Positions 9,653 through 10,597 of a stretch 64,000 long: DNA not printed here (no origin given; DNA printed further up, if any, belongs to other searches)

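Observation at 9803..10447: DsbA-like oxidoreductase that appears circularly permuted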

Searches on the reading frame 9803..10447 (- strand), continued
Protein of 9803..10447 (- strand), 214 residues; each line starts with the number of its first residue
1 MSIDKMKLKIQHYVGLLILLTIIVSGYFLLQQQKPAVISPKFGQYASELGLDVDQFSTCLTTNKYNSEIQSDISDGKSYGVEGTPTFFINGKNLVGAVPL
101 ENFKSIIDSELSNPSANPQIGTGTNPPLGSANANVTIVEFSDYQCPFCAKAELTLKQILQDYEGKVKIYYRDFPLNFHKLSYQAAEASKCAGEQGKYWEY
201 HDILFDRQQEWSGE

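Call 36: fold_search(model_id=the predicted structure, library=pdb)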
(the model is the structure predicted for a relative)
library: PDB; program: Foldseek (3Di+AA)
matches with E <= 10: 273; with E <= 0.001: 2
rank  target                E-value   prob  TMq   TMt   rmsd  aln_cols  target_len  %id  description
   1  1un2                  1.1e-04  1.00  0.58  0.66   6.7       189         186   14  Crystal structure of circularly permuted CPDSBA_Q100T99: Preserved Global Fold and Local Structural Adjustments (released 2003-09-26)
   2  6eez_B                8.7e-04  1.00  0.35  0.40   6.3       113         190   28  Crystal Structure of the thiol-disulfide exchange protein alpha-DsbA2 from Wolbachia pipientis (released 2019-04-17)
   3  6eez_C                1.7e-03  1.00  0.35  0.41   5.5       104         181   30  Crystal Structure of the thiol-disulfide exchange protein alpha-DsbA2 from Wolbachia pipientis (released 2019-04-17)
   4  4pwp                  2.2e-03  1.00  0.32  0.28   2.5        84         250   37  Crystal structure of DsbA from the Gram positive bacterium Corynebacterium diphtheriae (released 2015-03-25)
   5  7unn                  2.9e-03  1.00  0.32  0.29   2.5        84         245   36  Thiol-disulfide oxidoreductase TsdA from Corynebacterium diphtheriae (released 2022-04-20)
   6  9edl_B                2.9e-03  1.00  0.33  0.32   7.3       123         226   22  Crystal structure of Francisella tularensis DsbA1 (released 2024-12-18)
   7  6eez_A                3.7e-03  1.00  0.34  0.39   6.4       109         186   25  Crystal Structure of the thiol-disulfide exchange protein alpha-DsbA2 from Wolbachia pipientis (released 2019-04-17)
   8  4pwo                  3.9e-03  1.00  0.37  0.32   2.5        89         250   35  Crystal structure of DsbA from the Gram positive bacterium Corynebacterium diphtheriae (released 2015-03-25)
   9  3gyk_A                4.1e-03  1.00  0.34  0.41   1.9        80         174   40  The crystal structure of a thioredoxin-like oxidoreductase from Silicibacter pomeroyi DSS-3 (released 2009-06-09)
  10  9edl_A                4.7e-03  1.00  0.33  0.32   7.2       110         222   22  Crystal structure of Francisella tularensis DsbA1 (released 2024-12-18)
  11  3gyk_B                5.9e-03  1.00  0.35  0.42   1.7        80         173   40  The crystal structure of a thioredoxin-like oxidoreductase from Silicibacter pomeroyi DSS-3 (released 2009-06-09)
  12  7uno                  5.9e-03  1.00  0.32  0.28   2.5        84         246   34  Thiol-disulfide oxidoreductase TsdA, C129S mutant, from Corynebacterium diphtheriae (released 2022-04-20)
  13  7jve_B                6.2e-03  0.99  0.34  0.29  15.6       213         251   15  Crystal structure of Salmonella enterica Typhimurium BcfH (released 2021-04-21)
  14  7jve_F                7.0e-03  0.99  0.34  0.30  15.5       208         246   15  Crystal structure of Salmonella enterica Typhimurium BcfH (released 2021-04-21)
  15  5c00_A                9.9e-03  1.00  0.32  0.33   3.7        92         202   23  MdbA protein, a thiol-disulfide oxidoreductase from Corynebacterium diphtheriae (released 2015-07-15)
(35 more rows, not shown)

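Call 39: find_encoding_contigs(protein=P0091, flank=6000, max_places=2)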
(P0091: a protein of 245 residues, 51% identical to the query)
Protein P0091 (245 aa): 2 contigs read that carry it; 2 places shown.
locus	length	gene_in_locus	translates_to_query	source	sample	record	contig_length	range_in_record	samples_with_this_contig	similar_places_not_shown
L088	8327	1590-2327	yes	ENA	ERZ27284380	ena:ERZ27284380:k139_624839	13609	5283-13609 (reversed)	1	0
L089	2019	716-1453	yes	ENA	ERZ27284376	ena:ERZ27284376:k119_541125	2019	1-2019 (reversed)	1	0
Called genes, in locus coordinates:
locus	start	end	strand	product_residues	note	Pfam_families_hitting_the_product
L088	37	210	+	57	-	-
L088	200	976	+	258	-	PF00459:Inositol_P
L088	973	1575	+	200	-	PF01195:Pept_tRNA_hydro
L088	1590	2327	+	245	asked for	PF13462:Thioredoxin_4, PF13098:Thioredoxin_2 (faint), PF01323:DSBA, PF13462:Thioredoxin_4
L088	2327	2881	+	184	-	PF11303:DUF3105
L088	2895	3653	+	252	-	PF02535:Zip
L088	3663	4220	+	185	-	PF00293:NUDIX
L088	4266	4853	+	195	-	-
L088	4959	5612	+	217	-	-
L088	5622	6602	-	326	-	PF22700:MVD-like_N, PF00288:GHMP_kinases_N, PF18376:MDD_C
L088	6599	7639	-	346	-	PF00288:GHMP_kinases_N, PF08544:GHMP_kinases_C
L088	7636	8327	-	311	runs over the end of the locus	PF00288:GHMP_kinases_N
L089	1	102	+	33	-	?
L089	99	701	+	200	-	PF01195:Pept_tRNA_hydro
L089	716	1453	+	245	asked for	PF13462:Thioredoxin_4, PF13098:Thioredoxin_2 (faint), PF01323:DSBA, PF13462:Thioredoxin_4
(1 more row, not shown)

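Call 40: find_encoding_contigs(protein=P0004, flank=7000, max_places=2)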
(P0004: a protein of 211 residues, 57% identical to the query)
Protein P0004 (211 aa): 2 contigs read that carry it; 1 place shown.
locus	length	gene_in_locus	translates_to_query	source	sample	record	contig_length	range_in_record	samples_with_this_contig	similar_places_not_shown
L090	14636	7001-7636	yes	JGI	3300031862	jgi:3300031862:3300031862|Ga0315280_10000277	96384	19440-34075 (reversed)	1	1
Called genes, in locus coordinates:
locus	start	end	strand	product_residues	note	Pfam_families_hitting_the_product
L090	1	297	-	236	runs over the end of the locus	PF02616:SMC_ScpA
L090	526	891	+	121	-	-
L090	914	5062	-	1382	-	PF02463:SMC_N, PF13304:AAA_21 (faint), PF13476:AAA_23 (weak), PF14890:Intein_splicing, PF14528:LAGLIDADG_3, PF02463:SMC_N, PF06470:SMC_hinge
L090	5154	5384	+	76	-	-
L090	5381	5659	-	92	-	PF04010:DUF357 (weak)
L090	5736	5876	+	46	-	-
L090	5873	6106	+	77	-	PF12802:MarR_2, PF24034:DUF7343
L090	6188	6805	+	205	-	-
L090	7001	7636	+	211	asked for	PF01323:DSBA, PF13098:Thioredoxin_2 (faint), PF13462:Thioredoxin_4, PF01323:DSBA (weak)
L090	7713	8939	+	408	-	PF00155:Aminotran_1_2 (weak), PF00266:Aminotran_5, PF01041:DegT_DnrJ_EryC1 (weak), PF03841:SelA (weak)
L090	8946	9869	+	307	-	PF13462:Thioredoxin_4, PF01323:DSBA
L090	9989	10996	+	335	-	PF13462:Thioredoxin_4 (weak), PF03227:GILT (weak), PF25011:VSR_TRX, PF01323:DSBA (weak)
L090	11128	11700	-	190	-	PF07883:Cupin_2 (weak)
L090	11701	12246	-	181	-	-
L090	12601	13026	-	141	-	PF10130:PIN_2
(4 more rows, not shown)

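Call 41: find_encoding_contigs(protein=P0007, flank=7000, max_places=2)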
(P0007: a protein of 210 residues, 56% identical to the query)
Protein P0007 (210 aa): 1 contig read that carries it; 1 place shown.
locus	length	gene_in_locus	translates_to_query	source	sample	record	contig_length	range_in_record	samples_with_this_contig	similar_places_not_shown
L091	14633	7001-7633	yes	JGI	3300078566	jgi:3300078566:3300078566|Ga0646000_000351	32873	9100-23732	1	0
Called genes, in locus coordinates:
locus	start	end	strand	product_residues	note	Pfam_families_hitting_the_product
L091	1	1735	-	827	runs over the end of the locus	PF02463:SMC_N, PF13175:AAA_15, PF13304:AAA_21 (weak), PF13476:AAA_23, PF06470:SMC_hinge, PF13304:AAA_21 (weak)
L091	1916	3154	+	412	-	-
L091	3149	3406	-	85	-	PF04010:DUF357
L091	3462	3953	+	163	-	PF24034:DUF7343, PF12802:MarR_2, PF01047:MarR (weak)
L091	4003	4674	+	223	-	-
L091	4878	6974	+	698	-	PF04945:YHS, PF00122:E1-E2_ATPase, PF00702:Hydrolase, PF08282:Hydrolase_3 (weak)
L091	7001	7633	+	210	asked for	PF13462:Thioredoxin_4, PF01323:DSBA, PF13192:Thioredoxin_3 (faint), PF13462:Thioredoxin_4, PF13098:Thioredoxin_2 (weak), PF01323:DSBA (weak)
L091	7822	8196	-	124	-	PF18898:DUF5654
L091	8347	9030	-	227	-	PF14528:LAGLIDADG_3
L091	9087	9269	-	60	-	PF01907:Ribosomal_L37e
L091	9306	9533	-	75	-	PF14438:SM-ATX (weak), PF01423:LSM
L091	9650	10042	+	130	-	PF01201:Ribosomal_S8e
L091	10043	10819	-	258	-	PF00156:Pribosyltran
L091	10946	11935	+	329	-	PF03227:GILT (weak), PF25011:VSR_TRX, PF13462:Thioredoxin_4 (weak), PF01323:DSBA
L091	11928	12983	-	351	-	PF00817:IMS, PF11798:IMS_HHH (weak), PF21999:IMS_HHH_1, PF11799:IMS_C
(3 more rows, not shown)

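Call 56: find_encoding_contigs(protein=P0123, flank=7000, max_places=3)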
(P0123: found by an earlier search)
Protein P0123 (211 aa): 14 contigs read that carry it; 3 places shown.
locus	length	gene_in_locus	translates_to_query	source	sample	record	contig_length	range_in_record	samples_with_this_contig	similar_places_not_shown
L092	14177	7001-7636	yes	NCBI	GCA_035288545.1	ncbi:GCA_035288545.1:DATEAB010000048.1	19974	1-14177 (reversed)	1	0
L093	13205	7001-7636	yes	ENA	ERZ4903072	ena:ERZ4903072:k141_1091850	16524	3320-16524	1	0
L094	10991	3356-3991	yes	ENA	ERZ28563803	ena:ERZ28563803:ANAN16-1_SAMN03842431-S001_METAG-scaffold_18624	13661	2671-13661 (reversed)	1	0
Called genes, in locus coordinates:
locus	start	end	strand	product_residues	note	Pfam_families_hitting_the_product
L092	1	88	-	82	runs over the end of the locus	-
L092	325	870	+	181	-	-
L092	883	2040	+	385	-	-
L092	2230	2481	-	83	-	PF05016:ParE_toxin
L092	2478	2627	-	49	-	-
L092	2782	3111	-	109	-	PF03819:MazG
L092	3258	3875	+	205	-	PF01794:Ferric_reduct (weak)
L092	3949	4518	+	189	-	-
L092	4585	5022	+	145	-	-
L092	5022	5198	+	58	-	PF24273:TRASH_HVO_1752_C (weak)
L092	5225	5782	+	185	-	-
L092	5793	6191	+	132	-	-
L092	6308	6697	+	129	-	-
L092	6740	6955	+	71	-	-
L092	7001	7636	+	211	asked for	PF01323:DSBA, PF13098:Thioredoxin_2 (faint), PF13462:Thioredoxin_4, PF01323:DSBA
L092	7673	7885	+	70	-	-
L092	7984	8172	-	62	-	-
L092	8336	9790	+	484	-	-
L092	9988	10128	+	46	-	-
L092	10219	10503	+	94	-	-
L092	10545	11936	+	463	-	-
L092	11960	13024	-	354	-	-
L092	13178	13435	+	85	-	-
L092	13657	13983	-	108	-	PF18898:DUF5654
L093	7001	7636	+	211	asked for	PF01323:DSBA, PF13098:Thioredoxin_2 (faint), PF13462:Thioredoxin_4, PF01323:DSBA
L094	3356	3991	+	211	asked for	PF01323:DSBA, PF13098:Thioredoxin_2 (faint), PF13462:Thioredoxin_4, PF01323:DSBA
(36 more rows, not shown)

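Call 57: find_encoding_contigs(protein=P0015, flank=7000, max_places=2)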
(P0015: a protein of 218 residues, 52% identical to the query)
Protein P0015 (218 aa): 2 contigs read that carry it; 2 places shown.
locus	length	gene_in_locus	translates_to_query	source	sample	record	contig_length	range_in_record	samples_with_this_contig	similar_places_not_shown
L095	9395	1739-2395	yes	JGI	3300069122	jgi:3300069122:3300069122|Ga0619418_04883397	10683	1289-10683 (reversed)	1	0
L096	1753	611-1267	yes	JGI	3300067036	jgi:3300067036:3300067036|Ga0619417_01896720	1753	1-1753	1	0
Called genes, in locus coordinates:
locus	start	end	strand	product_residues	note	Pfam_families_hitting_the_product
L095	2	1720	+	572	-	?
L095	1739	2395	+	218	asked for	PF13462:Thioredoxin_4, PF13098:Thioredoxin_2 (faint), PF01323:DSBA, PF13192:Thioredoxin_3 (faint), PF13462:Thioredoxin_4, PF01323:DSBA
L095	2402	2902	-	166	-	-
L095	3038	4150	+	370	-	PF00037:Fer4 (weak), PF12797:Fer4_2 (faint), PF14697:Fer4_21, PF12838:Fer4_7, PF13187:Fer4_9, PF00037:Fer4 (weak), PF04422:FrhB_FdhB_N, PF04432:FrhB_FdhB_C, +3 more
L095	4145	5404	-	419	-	PF04230:PS_pyruv_trans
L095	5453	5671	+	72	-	-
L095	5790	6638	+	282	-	PF00112:Peptidase_C1, PF13529:Peptidase_C39_2 (weak)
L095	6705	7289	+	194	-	-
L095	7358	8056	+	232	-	PF01988:VIT1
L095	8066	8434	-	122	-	PF18898:DUF5654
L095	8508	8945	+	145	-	PF00293:NUDIX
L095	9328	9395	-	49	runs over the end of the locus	-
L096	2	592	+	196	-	?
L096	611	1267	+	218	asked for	PF13462:Thioredoxin_4, PF13098:Thioredoxin_2 (faint), PF01323:DSBA, PF13192:Thioredoxin_3 (faint), PF13462:Thioredoxin_4, PF01323:DSBA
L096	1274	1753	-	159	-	?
